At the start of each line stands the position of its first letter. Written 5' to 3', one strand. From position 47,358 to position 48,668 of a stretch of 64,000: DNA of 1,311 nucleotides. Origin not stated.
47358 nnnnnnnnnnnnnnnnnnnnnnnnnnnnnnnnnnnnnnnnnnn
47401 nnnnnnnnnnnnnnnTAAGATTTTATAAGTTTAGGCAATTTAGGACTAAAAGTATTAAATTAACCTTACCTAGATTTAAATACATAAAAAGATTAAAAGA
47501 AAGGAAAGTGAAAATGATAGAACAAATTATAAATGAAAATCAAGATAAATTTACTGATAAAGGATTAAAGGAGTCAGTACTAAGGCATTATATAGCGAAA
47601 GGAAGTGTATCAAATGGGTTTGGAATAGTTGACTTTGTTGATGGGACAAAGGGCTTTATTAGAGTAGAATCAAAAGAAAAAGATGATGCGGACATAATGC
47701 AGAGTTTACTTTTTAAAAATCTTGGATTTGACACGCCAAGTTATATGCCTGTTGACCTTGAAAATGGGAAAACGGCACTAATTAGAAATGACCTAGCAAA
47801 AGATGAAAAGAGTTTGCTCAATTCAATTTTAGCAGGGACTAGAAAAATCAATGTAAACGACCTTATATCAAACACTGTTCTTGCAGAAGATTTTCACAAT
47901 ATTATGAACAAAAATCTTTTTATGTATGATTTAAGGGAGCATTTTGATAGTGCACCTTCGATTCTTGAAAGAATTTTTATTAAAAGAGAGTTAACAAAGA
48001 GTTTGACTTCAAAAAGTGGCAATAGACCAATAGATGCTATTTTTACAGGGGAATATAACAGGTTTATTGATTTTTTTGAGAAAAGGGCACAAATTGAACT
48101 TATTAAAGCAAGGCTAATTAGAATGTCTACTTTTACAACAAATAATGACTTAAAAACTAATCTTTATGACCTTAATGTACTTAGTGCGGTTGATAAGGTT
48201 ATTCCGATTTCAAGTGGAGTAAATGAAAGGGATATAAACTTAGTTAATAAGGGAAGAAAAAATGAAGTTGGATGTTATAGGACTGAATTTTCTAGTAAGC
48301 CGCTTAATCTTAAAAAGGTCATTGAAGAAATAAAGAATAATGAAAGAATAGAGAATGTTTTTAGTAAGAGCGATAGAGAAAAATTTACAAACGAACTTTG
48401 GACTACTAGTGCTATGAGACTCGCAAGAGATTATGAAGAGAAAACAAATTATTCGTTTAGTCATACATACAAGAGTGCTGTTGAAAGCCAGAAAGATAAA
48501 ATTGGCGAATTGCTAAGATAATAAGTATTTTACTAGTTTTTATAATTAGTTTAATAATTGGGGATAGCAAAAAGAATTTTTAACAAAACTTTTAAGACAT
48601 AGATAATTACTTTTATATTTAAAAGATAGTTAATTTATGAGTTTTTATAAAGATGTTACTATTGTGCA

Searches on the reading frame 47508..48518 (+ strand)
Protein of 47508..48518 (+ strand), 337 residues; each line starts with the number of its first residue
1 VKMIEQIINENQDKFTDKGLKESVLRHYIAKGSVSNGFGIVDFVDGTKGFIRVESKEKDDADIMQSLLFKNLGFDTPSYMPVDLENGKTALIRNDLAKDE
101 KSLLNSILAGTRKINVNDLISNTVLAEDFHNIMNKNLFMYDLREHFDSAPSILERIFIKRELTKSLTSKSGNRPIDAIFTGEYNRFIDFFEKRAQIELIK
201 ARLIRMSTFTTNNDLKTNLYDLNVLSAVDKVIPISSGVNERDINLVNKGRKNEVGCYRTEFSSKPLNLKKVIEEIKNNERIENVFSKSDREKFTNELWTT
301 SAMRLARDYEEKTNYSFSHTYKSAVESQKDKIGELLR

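Call 4: search_protein_families(library=pfam, proteins=[window:47508-48518:+], max_evalue=10)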
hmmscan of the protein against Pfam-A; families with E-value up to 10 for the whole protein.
window:47508-48518:+ (337 aa): 0 families

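Call 5: search_protein_families(library=ncbifam, proteins=[window:47508-48518:+], max_evalue=10)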
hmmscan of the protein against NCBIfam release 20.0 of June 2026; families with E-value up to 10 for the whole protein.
window:47508-48518:+ (337 aa): 0 families

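Call 71: find_related_loci(query=A6, collection=metagenome_contigs, flank=10000)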
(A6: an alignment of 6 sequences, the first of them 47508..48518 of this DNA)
Query A6 (337 aa) in metagenome_contigs; peptide patterns used: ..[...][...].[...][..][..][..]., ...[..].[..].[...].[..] (x = any residue, [..] = any of these).
458 stretches matched a pattern, but none encodes a relative of the query by tblastn (E <= 1e-3).

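Call 77: search_protein_families(library=padloc, proteins=[window:47508-48518:+], max_evalue=0.1)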
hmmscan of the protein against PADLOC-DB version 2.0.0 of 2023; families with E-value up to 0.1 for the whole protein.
window:47508-48518:+ (337 aa): 0 families

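Call 78: search_protein_families(library=phrogs, proteins=[window:47508-48518:+], max_evalue=0.1)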
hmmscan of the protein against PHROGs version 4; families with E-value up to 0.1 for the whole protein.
window:47508-48518:+ (337 aa): 0 families
